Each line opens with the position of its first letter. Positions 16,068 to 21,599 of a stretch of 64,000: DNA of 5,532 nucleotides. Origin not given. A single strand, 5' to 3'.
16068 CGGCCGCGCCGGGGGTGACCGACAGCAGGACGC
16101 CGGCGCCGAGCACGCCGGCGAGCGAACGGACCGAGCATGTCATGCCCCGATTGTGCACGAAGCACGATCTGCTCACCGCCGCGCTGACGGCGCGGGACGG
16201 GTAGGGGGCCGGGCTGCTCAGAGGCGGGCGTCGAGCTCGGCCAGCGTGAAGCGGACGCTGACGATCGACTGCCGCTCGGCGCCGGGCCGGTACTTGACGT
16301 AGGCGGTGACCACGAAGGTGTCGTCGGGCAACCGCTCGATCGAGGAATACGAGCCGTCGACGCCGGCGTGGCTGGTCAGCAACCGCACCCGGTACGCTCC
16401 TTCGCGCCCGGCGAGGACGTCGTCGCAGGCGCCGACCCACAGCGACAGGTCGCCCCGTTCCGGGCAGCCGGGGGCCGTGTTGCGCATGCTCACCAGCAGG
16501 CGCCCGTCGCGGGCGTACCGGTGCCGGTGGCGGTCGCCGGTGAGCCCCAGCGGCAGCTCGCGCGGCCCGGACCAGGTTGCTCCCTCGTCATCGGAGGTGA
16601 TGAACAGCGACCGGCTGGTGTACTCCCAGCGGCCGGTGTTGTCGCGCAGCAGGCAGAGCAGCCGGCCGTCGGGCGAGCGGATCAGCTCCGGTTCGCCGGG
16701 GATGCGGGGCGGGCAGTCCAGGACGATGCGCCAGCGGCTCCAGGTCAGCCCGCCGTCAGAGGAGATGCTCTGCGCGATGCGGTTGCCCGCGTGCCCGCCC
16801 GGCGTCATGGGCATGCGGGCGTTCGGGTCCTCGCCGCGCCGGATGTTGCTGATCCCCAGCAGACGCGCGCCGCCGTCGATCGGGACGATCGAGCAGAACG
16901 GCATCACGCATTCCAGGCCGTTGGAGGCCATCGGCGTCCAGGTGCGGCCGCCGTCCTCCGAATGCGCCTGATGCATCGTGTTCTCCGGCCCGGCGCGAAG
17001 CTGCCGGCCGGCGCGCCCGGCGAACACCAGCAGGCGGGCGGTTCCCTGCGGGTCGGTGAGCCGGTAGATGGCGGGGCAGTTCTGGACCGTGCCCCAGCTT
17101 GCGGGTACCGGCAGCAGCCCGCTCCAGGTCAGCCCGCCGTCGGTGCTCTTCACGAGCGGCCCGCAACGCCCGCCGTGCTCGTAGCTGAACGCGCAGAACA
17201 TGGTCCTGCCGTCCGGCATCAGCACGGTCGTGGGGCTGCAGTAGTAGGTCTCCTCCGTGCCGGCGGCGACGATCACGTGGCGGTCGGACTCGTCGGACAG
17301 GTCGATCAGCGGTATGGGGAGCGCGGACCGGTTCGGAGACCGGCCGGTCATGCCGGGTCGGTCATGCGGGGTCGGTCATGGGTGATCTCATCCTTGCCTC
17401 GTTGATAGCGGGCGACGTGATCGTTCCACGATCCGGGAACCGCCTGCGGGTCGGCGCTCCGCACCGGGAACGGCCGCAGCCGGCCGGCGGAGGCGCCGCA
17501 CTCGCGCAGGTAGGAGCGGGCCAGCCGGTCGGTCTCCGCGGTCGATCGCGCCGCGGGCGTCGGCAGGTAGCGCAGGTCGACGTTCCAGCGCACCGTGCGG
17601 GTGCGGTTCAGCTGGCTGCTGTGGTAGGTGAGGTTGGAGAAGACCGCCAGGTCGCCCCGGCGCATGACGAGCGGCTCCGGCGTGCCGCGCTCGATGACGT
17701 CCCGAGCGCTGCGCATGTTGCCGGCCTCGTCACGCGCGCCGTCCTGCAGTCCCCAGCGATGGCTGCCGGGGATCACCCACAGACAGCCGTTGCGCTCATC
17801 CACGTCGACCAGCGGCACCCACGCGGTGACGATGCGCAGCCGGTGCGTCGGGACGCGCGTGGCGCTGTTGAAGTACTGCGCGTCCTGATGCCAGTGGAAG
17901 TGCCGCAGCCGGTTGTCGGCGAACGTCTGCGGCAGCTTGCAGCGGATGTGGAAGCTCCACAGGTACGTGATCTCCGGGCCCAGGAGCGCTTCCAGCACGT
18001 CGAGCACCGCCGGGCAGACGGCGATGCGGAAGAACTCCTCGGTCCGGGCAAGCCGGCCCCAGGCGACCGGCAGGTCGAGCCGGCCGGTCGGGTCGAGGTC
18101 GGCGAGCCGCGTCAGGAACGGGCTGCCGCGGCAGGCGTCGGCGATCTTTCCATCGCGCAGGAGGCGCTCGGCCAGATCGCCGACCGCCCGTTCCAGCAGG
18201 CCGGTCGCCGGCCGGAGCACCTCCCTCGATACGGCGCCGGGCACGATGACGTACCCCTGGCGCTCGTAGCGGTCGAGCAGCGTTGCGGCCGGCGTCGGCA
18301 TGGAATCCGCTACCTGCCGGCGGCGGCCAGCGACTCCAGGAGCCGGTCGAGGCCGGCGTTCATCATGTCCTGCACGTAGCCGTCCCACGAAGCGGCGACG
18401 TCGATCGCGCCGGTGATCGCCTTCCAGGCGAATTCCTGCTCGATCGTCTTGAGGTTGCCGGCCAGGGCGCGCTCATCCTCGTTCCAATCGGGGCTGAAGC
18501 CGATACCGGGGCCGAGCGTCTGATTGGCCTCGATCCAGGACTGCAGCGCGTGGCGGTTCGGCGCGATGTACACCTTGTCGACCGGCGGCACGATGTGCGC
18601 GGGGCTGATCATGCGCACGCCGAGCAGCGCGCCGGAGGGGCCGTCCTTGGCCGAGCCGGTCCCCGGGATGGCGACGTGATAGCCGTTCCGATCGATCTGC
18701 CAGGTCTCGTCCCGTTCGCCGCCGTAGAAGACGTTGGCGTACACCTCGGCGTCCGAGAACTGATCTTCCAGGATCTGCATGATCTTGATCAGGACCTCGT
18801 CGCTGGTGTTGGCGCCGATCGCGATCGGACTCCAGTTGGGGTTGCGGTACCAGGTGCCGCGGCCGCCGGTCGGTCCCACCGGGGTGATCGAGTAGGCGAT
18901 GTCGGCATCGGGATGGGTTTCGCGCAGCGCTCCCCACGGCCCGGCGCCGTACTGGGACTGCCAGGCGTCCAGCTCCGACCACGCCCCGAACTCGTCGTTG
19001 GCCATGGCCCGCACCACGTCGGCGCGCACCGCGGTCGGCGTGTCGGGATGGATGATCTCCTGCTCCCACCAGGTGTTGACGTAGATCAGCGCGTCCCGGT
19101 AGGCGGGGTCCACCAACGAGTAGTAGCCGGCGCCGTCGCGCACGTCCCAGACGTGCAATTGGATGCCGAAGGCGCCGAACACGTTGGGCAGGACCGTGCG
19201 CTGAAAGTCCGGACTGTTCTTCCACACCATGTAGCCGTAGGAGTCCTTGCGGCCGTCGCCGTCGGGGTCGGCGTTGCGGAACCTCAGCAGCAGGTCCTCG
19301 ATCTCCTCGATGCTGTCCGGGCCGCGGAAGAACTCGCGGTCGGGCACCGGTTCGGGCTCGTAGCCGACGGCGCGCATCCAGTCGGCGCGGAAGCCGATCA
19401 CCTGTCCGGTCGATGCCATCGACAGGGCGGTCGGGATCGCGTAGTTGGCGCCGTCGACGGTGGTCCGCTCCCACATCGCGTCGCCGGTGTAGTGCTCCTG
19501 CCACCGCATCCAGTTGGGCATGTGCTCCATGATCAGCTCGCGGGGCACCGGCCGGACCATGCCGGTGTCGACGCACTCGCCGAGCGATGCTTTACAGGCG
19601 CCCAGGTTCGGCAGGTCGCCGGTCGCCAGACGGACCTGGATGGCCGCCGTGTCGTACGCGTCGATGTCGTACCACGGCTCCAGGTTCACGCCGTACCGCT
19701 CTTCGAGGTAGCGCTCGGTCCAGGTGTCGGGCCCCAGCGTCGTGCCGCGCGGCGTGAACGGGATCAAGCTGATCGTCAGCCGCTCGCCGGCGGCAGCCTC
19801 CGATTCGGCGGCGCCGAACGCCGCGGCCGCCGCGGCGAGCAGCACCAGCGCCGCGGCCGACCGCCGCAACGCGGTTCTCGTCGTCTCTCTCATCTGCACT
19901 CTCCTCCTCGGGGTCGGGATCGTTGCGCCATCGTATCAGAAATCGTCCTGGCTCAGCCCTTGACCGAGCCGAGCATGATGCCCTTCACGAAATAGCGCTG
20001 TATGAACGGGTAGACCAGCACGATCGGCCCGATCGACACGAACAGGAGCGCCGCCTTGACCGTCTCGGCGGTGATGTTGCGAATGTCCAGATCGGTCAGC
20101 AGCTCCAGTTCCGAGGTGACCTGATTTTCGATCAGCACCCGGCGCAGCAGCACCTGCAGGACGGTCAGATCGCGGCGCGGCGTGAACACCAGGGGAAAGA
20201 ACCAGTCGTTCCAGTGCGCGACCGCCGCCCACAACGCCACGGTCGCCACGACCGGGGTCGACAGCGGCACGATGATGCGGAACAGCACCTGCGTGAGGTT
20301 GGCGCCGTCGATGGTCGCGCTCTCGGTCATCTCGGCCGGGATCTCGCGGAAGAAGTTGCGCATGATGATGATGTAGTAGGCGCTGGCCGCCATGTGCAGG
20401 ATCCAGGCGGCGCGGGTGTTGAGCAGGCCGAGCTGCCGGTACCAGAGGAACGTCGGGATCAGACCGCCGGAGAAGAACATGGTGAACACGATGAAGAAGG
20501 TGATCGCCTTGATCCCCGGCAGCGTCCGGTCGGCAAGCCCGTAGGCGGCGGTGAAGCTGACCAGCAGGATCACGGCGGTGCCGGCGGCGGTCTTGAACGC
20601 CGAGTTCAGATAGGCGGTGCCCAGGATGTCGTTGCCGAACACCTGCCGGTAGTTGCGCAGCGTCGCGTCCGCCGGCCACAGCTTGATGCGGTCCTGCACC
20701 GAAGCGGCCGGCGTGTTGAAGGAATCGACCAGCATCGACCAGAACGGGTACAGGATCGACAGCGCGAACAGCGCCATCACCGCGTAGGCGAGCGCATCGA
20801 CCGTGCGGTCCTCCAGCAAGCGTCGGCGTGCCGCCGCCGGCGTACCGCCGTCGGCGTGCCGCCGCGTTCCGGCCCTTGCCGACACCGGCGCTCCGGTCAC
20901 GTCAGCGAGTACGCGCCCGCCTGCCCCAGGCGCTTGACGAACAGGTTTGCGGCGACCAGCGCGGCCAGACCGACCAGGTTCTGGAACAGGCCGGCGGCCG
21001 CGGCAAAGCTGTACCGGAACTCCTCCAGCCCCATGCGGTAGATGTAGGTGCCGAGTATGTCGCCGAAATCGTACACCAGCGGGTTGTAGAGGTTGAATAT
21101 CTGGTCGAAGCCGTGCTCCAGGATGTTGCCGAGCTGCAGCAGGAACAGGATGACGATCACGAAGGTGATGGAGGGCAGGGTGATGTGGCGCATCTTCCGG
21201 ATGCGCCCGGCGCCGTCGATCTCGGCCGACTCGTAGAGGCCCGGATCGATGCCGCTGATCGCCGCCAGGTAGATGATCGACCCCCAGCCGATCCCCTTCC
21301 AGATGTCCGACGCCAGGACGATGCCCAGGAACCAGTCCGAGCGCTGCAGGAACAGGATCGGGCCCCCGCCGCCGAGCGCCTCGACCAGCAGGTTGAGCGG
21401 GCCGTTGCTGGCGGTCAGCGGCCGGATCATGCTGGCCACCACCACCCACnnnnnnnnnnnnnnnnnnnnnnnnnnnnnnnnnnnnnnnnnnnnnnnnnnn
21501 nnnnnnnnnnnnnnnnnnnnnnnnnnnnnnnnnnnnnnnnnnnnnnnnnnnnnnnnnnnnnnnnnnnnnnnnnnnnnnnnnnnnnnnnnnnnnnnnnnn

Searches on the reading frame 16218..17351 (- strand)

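Call 43: search_protein_families(library=pfam, proteins=[window:16218-17351:-])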
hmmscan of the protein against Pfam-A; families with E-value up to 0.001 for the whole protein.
window:16218-17351:- (377 aa): 2 families
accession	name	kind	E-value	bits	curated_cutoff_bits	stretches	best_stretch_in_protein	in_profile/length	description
PF13088.12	BNR_2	-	2e-13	50.8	31.4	1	191-288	19-127/277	BNR repeat-like domain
PF02012.26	BNR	-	8e-08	31.6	27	0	196-206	2-12/12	BNR/Asp-box repeat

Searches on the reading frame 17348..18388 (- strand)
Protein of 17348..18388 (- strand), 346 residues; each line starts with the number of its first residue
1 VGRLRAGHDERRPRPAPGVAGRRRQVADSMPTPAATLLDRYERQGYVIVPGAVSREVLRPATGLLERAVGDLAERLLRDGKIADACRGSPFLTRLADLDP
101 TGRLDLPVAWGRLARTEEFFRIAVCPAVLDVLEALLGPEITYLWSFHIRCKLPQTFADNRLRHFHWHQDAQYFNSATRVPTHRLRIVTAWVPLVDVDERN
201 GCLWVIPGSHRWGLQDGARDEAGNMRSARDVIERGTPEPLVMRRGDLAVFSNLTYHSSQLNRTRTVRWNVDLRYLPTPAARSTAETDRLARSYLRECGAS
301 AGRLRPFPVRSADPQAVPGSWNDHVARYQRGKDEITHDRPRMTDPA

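Call 43: search_protein_families(library=pfam, proteins=[window:17348-18388:-])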
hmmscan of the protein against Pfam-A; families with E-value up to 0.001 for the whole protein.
window:17348-18388:- (346 aa): 1 family
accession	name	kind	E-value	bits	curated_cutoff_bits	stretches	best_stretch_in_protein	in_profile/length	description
PF05721.19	PhyH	-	3.1e-26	93.4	22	1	41-267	1-211/213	Phytanoyl-CoA dioxygenase (PhyH)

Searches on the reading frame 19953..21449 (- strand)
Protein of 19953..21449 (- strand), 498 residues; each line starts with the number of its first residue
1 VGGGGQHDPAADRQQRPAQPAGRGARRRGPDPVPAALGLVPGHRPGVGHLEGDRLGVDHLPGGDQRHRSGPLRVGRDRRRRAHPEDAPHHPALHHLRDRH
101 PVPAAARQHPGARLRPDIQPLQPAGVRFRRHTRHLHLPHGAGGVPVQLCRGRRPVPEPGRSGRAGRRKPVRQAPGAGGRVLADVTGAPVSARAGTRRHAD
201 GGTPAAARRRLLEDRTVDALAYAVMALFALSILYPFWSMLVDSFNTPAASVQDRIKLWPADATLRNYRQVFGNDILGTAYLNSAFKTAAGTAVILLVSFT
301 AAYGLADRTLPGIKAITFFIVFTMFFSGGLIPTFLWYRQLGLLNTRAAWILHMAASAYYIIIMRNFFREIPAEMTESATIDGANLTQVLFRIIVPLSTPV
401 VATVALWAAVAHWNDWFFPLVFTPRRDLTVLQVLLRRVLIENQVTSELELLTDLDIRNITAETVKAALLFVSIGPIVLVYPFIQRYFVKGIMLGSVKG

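Call 43: search_protein_families(library=pfam, proteins=[window:19953-21449:-])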
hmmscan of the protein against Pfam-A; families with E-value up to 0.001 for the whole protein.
window:19953-21449:- (498 aa): 1 family
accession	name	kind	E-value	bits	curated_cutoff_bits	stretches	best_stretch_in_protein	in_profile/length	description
PF00528.27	BPD_transp_1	-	7.2e-11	42.6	26.4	1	317-491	34-182/184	Binding-protein-dependent transport system inner membrane component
